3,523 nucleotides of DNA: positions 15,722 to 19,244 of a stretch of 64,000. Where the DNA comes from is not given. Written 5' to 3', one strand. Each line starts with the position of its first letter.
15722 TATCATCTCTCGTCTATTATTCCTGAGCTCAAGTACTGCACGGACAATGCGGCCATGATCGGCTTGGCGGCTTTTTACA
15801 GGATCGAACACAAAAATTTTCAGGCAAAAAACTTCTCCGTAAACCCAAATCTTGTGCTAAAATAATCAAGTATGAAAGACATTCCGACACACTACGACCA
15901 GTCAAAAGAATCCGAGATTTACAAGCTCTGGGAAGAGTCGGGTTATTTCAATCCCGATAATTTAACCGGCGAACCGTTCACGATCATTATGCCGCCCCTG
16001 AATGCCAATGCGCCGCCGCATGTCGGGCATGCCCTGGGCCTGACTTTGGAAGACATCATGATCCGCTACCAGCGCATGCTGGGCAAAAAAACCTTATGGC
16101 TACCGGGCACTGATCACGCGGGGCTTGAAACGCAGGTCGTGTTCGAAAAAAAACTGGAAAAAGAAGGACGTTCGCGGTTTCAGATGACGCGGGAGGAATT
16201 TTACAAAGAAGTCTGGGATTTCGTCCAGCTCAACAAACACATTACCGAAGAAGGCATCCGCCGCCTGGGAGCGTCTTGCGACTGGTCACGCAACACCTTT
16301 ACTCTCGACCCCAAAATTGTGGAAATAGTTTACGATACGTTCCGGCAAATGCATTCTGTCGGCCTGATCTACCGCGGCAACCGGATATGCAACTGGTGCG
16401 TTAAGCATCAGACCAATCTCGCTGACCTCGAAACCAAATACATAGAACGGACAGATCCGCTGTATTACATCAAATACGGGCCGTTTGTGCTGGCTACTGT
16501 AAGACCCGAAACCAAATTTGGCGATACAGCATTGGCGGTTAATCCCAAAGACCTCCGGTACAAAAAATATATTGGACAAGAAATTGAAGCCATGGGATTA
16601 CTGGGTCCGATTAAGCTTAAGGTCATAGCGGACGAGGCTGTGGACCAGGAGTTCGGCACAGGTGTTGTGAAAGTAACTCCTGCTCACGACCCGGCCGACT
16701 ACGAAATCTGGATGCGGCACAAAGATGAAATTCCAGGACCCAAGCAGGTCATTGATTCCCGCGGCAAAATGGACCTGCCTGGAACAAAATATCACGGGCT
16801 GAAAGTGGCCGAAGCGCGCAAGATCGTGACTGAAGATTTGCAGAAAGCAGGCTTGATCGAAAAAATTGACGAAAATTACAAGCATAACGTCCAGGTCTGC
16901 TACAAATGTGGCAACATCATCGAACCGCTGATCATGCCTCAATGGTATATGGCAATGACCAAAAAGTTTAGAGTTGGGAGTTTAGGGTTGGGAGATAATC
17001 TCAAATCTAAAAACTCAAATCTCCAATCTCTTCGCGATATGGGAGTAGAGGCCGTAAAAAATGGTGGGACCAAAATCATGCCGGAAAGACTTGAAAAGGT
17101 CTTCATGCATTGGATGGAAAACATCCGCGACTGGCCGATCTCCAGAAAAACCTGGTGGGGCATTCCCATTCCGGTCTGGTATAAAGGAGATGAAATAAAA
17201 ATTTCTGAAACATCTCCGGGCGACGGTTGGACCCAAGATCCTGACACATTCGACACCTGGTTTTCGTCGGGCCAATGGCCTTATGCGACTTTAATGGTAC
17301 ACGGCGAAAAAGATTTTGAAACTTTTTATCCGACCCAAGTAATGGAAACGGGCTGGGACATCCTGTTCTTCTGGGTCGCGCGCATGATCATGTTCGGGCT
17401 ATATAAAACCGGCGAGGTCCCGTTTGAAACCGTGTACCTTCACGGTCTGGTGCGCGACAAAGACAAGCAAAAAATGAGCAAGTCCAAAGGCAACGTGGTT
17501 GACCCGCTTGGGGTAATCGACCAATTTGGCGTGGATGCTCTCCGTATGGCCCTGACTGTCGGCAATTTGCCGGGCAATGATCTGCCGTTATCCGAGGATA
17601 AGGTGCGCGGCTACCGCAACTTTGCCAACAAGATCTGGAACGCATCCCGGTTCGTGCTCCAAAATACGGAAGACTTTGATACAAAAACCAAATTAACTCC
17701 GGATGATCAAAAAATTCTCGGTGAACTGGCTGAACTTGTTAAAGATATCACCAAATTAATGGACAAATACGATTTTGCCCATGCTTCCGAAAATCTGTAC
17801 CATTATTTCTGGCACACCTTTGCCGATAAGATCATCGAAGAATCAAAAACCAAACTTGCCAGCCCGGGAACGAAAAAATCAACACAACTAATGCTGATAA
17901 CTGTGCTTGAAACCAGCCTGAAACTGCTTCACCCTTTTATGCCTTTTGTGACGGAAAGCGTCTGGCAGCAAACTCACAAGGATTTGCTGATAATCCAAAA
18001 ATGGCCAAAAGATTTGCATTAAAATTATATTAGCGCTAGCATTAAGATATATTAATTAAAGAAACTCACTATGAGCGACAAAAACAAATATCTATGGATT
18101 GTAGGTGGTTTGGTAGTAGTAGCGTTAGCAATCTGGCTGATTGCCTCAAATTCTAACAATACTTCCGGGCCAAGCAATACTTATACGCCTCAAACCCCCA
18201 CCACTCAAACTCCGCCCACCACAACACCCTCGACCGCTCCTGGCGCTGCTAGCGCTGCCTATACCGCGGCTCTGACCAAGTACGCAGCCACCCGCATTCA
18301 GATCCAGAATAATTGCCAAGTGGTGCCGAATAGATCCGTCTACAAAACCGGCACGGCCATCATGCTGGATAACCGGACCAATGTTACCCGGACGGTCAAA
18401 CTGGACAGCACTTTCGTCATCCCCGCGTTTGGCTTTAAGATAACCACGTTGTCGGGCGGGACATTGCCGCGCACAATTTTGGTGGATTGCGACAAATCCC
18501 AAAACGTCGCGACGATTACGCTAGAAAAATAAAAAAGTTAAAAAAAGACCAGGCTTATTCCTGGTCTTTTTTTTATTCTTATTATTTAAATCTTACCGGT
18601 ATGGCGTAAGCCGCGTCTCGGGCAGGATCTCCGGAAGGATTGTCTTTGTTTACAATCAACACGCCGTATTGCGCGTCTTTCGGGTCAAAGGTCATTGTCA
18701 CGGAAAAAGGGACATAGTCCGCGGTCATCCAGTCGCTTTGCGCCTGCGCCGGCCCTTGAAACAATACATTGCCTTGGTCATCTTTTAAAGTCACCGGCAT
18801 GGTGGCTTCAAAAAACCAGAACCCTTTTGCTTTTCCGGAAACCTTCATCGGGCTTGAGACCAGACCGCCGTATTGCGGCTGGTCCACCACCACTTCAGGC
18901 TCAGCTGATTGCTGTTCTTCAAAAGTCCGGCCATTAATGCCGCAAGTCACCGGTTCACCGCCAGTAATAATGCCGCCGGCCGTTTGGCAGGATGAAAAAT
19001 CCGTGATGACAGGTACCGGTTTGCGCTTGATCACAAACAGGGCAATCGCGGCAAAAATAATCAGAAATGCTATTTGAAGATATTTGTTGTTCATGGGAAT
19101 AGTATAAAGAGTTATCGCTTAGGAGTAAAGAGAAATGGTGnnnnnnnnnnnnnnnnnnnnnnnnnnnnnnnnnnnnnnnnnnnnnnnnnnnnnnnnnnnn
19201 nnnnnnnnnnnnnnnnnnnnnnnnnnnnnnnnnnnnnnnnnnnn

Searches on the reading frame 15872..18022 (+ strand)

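Call 7: search_protein_families(library=pfam, proteins=[window:15872-18022:+], max_evalue=0.001)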
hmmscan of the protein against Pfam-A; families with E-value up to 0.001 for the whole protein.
window:15872-18022:+ (716 aa): 3 families
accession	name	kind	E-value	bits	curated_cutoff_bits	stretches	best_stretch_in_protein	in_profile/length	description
PF00133.28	tRNA-synt_1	-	1.8e-116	389.8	22.7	2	16-441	2-251/414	tRNA synthetases class I (I, L, M and V)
PF08264.19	Anticodon_1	-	2.7e-27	95.9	25.1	1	612-713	1-106/148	Anticodon-binding domain of tRNA ligase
PF09334.17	tRNA-synt_1g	-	1.9e-21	76.7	20.1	2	392-579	196-372/391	tRNA synthetases class I (M)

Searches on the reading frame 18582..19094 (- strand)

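Call 7: search_protein_families(library=pfam, proteins=[window:18582-19094:-], max_evalue=0.001)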
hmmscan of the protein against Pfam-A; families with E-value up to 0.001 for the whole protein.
window:18582-19094:- (170 aa): 1 family
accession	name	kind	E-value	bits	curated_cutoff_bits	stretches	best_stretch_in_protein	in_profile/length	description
PF10648.15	Gmad2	-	4.1e-15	56.3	25.7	1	68-154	2-83/86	Immunoglobulin-like domain of bacterial spore germination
